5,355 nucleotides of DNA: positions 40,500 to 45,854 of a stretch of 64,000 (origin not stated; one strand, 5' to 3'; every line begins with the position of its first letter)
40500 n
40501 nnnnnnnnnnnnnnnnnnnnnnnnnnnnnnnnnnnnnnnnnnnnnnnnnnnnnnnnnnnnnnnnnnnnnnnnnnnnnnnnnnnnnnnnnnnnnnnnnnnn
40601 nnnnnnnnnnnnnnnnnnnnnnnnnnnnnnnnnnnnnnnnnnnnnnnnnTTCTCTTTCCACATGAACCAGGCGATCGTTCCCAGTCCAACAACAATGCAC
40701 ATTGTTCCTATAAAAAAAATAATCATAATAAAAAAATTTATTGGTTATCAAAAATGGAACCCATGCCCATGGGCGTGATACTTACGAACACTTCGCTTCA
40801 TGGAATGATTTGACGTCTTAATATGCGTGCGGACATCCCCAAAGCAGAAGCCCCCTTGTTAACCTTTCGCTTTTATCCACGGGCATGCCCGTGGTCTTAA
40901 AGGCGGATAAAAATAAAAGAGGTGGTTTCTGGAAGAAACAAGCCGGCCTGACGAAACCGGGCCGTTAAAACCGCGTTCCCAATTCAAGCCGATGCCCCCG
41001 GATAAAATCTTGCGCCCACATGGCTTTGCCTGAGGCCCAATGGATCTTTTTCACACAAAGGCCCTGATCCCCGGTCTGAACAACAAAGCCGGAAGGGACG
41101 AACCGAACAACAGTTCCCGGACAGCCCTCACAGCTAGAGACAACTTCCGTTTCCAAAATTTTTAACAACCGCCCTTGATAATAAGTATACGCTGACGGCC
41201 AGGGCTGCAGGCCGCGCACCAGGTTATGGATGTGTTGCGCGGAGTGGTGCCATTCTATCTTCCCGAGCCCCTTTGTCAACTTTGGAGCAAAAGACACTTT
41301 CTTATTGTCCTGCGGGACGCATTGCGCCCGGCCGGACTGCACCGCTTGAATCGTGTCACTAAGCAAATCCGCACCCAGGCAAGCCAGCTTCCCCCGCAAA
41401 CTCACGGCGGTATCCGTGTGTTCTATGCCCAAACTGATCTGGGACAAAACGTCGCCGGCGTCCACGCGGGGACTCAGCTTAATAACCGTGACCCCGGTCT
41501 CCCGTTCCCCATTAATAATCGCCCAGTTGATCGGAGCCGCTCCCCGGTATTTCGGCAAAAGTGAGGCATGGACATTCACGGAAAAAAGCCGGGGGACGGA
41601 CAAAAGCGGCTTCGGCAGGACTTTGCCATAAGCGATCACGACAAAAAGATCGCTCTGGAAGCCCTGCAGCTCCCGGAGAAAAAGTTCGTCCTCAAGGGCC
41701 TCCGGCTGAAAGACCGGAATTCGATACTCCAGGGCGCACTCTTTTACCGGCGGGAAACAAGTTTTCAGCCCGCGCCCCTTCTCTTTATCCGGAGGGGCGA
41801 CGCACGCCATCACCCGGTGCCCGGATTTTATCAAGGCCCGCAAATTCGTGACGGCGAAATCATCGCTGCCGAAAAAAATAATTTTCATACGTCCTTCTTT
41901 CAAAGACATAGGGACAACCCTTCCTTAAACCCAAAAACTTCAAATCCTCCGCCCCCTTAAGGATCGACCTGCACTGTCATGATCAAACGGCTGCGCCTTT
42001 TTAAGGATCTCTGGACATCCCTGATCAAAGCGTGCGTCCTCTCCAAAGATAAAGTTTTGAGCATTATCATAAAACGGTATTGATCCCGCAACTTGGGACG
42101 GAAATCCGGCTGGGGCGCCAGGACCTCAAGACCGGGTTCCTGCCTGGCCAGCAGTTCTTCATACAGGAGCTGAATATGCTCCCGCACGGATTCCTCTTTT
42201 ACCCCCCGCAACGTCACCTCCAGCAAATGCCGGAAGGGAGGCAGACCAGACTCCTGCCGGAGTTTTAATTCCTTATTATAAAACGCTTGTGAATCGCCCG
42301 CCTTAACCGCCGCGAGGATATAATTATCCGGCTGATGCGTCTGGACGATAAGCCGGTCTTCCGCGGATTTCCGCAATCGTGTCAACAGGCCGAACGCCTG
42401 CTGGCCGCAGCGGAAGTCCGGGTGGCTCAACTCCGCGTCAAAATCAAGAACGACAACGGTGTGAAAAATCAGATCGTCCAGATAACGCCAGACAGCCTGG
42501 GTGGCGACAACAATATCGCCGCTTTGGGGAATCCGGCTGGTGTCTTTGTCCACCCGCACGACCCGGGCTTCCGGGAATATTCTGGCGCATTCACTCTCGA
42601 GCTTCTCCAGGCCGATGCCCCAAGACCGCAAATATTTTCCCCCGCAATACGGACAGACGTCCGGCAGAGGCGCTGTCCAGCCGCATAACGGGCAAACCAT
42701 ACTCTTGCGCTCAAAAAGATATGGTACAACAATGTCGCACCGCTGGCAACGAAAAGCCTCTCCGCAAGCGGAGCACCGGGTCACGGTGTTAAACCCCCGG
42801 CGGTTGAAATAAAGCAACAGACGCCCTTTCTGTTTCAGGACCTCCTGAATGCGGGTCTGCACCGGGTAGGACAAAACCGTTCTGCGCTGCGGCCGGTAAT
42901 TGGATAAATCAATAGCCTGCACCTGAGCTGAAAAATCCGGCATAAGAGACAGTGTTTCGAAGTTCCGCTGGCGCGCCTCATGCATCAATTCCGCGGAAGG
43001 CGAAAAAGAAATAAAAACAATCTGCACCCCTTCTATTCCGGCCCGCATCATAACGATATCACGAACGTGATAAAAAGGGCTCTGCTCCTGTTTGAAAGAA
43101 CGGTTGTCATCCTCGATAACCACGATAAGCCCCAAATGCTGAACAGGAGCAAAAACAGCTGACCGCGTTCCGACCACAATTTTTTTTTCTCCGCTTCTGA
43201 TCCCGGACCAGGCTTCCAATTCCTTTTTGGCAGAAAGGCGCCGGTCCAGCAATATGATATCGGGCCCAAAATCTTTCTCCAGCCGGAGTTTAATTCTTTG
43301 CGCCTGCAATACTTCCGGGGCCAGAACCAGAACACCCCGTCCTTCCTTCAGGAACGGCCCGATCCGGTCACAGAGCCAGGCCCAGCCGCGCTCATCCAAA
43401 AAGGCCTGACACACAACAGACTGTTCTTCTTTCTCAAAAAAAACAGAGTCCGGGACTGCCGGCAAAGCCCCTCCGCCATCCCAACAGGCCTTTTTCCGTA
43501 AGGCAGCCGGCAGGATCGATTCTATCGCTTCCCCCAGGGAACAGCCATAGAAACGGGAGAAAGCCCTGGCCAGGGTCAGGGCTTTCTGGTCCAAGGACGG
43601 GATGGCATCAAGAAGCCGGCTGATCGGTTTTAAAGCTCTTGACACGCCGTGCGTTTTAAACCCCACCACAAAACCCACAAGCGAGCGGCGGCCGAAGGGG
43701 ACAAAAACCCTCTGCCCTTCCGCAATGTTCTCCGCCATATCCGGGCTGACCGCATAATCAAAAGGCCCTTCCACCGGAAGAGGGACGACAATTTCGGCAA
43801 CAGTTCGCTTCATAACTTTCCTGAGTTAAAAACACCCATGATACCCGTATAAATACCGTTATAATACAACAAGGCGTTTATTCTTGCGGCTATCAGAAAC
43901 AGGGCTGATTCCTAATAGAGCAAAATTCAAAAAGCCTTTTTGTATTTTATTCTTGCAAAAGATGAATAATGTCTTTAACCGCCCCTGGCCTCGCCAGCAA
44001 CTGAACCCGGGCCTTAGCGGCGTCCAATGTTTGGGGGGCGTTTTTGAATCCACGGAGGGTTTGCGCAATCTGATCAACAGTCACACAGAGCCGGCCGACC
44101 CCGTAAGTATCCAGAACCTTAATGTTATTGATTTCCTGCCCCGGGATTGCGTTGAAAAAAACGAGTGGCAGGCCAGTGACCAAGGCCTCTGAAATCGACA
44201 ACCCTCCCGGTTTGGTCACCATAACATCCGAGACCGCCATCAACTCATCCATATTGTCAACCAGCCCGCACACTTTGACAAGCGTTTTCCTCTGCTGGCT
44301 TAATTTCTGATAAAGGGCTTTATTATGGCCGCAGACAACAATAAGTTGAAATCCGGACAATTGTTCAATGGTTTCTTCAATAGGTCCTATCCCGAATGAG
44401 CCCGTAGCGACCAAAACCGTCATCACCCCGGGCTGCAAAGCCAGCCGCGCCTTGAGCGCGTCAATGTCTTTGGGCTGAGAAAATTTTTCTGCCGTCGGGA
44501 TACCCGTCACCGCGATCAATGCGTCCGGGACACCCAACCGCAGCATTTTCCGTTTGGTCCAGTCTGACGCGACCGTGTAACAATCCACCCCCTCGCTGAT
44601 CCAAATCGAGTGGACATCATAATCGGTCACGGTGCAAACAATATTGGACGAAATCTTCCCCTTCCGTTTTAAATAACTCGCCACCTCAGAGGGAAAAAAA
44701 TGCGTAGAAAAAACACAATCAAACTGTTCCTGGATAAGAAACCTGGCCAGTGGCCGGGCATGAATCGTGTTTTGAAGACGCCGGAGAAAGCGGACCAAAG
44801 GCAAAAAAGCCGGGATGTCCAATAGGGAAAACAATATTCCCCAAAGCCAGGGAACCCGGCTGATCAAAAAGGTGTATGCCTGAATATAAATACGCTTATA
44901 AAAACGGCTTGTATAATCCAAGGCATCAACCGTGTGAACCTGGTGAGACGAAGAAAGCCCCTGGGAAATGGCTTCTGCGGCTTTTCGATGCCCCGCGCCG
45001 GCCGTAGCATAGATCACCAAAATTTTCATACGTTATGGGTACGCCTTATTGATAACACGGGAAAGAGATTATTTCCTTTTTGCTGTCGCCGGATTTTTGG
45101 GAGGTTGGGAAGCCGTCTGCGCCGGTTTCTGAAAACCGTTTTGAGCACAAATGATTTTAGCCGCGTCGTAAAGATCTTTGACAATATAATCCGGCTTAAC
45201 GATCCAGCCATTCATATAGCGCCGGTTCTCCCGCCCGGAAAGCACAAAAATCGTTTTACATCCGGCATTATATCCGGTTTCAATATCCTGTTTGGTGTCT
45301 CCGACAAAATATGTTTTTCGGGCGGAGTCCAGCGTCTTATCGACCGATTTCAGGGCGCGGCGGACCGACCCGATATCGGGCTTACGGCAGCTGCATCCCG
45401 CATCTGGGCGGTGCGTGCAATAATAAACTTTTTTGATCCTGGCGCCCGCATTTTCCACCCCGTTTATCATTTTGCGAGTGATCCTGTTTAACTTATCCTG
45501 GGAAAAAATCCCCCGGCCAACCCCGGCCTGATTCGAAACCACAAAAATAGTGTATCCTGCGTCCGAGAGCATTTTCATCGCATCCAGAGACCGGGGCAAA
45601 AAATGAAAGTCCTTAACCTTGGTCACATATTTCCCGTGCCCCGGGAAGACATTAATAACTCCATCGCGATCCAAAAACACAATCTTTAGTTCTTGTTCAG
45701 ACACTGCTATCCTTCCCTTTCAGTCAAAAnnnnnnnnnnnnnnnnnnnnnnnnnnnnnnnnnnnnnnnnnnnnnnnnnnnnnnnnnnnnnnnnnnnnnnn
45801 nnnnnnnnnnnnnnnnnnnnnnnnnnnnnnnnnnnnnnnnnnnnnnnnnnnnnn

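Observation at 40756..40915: Three-copy ~150-nt intergenic element carrying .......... and an 18-bp perfect palindrome, upstream of minus-strand genes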

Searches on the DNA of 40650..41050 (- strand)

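Call 8: search_rna_families(source=window, start=40650, end=41050, threshold=evalue, max_evalue=10, show_alignments=3)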
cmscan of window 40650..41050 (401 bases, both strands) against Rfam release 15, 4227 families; matches with E-value up to 10: 3.
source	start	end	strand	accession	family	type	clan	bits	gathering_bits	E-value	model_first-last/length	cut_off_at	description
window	40660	40740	-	RF04181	rteR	Gene; sRNA;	-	17.8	72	3.4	1-84/84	no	rteR sRNA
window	40860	40916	+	RF02031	tpke11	Gene; sRNA;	-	17.4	43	0.36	1-77/77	no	tpke11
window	40876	41050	+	RF02187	ST7-OT4_1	Gene; lncRNA;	-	13.5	50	5.6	1-161/201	3'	ST7 overlapping transcript 4 conserved region 1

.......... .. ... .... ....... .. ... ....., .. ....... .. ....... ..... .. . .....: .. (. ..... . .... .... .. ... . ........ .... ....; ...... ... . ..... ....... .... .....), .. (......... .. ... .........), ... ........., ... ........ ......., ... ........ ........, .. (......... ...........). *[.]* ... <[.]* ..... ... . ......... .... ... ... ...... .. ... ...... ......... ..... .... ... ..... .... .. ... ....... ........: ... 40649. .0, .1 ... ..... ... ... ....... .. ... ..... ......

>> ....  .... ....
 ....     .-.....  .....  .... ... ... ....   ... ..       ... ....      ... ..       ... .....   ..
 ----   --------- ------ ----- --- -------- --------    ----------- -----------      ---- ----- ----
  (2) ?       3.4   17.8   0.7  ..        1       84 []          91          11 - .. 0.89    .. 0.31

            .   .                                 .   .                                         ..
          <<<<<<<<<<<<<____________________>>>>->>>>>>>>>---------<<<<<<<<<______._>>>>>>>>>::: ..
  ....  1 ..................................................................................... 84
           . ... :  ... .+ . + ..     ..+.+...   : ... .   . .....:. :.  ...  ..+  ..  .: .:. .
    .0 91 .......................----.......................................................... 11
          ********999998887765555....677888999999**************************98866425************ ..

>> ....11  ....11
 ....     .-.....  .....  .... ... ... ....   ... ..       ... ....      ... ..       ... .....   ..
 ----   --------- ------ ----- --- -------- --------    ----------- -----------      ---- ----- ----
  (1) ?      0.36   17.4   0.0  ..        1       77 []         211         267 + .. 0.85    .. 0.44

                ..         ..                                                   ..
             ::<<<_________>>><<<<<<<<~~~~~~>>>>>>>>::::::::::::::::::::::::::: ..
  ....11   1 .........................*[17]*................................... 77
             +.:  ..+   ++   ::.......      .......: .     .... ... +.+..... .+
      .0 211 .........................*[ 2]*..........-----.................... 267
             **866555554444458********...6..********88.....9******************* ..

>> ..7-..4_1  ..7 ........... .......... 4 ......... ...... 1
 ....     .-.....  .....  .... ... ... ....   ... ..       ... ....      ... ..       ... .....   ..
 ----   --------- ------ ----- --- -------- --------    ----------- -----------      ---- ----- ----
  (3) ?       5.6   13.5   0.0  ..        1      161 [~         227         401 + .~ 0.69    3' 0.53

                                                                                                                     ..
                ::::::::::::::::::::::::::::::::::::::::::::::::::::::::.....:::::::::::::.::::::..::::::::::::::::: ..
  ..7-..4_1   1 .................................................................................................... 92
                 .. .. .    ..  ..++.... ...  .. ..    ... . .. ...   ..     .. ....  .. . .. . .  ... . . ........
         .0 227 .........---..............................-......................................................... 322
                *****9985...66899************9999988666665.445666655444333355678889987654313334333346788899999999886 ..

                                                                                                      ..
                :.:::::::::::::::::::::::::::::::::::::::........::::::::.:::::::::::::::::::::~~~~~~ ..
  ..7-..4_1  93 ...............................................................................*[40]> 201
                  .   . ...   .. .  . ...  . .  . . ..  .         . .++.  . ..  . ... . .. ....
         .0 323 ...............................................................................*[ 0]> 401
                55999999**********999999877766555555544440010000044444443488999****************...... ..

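Call 51: search_dna_similar(query=window:40740-40920:-, collection=plasmids, mode=distant, max_evalue=0.01, max_rows=10)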
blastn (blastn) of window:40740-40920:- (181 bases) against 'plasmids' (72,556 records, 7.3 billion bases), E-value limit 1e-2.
No match.

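Call 52: search_dna_similar(query=window:40740-40920:-, collection=phages, mode=distant, max_evalue=0.01, max_rows=10)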
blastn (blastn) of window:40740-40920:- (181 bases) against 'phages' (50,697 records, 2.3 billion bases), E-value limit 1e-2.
No match.

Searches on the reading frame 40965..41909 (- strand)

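Call 11: search_protein_families(library=pfam, proteins=[window:40965-41909:-])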
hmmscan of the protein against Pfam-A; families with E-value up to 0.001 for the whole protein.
window:40965-41909:- (314 aa): 2 families
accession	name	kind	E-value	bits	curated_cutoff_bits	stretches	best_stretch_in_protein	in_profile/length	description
PF00551.24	Formyl_trans_N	-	2e-35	122.6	26.1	1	8-185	1-179/181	Formyl transferase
PF02911.23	Formyl_trans_C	-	3.1e-26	91.9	21.1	1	210-307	1-100/100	Formyl transferase, C-terminal domain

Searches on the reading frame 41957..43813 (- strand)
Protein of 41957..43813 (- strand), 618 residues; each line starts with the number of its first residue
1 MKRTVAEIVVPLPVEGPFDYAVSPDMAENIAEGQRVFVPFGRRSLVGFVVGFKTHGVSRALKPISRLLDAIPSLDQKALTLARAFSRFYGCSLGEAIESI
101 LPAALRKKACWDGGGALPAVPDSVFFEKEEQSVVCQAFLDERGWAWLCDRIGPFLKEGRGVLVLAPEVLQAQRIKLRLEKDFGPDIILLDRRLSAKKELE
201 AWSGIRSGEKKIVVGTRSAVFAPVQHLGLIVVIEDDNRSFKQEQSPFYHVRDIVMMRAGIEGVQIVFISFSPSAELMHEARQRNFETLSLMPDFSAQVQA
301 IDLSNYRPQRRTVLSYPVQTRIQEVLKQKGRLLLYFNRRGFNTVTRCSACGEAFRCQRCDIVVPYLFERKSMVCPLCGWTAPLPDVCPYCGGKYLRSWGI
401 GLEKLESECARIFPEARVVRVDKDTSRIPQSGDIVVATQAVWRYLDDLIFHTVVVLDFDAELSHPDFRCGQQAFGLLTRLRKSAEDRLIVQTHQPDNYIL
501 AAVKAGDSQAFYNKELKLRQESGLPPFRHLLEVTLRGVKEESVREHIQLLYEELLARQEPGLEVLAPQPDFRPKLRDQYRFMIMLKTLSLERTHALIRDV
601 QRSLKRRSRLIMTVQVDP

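Call 11: search_protein_families(library=pfam, proteins=[window:41957-43813:-])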
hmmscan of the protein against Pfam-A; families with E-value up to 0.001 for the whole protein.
window:41957-43813:- (618 aa): 2 families
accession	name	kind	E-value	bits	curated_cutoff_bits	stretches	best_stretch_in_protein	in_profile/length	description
PF17764.6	PriA_3primeBD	-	2.3e-23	82.3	22.7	1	7-102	1-96/96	3'DNA-binding domain (3'BD)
PF18074.6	PriA_C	-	1.2e-12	48.9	26.9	1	526-618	1-95/95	Primosomal protein N C-terminal domain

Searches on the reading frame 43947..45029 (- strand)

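Call 74: search_protein_families(library=pfam, proteins=[window:43947-45029:-], max_evalue=0.00001)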
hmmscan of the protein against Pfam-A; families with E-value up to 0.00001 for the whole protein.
window:43947-45029:- (360 aa): 2 families
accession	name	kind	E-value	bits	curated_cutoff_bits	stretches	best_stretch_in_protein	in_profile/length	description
PF06925.17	MGDG_synth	-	4.4e-25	89.2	25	1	14-178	1-168/169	Monogalactosyldiacylglycerol (MGDG) synthase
PF04101.22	Glyco_tran_28_C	-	4.2e-08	33.8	22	1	222-314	25-122/166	Glycosyltransferase family 28 C-terminal domain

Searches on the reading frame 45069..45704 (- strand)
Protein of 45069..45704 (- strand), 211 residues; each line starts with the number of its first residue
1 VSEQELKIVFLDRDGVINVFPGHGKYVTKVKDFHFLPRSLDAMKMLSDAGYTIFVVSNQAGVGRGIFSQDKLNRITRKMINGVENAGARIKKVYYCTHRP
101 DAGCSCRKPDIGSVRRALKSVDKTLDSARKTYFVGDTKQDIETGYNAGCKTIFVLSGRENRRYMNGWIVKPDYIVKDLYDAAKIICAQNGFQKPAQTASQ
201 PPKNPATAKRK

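Call 74: search_protein_families(library=pfam, proteins=[window:45069-45704:-], max_evalue=0.00001)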
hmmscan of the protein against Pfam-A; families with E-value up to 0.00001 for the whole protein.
window:45069-45704:- (211 aa): 3 families
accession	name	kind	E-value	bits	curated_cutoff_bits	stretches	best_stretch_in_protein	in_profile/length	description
PF13242.12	Hydrolase_like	-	3e-15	56.3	22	1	106-181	2-75/75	HAD-hyrolase-like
PF08645.17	PNK3P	-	1.3e-09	38.4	22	1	7-138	1-127/161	Polynucleotide kinase 3 phosphatase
PF13419.12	HAD_2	-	4.6e-07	30.6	23.8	0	106-154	133-178/178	Haloacid dehalogenase-like hydrolase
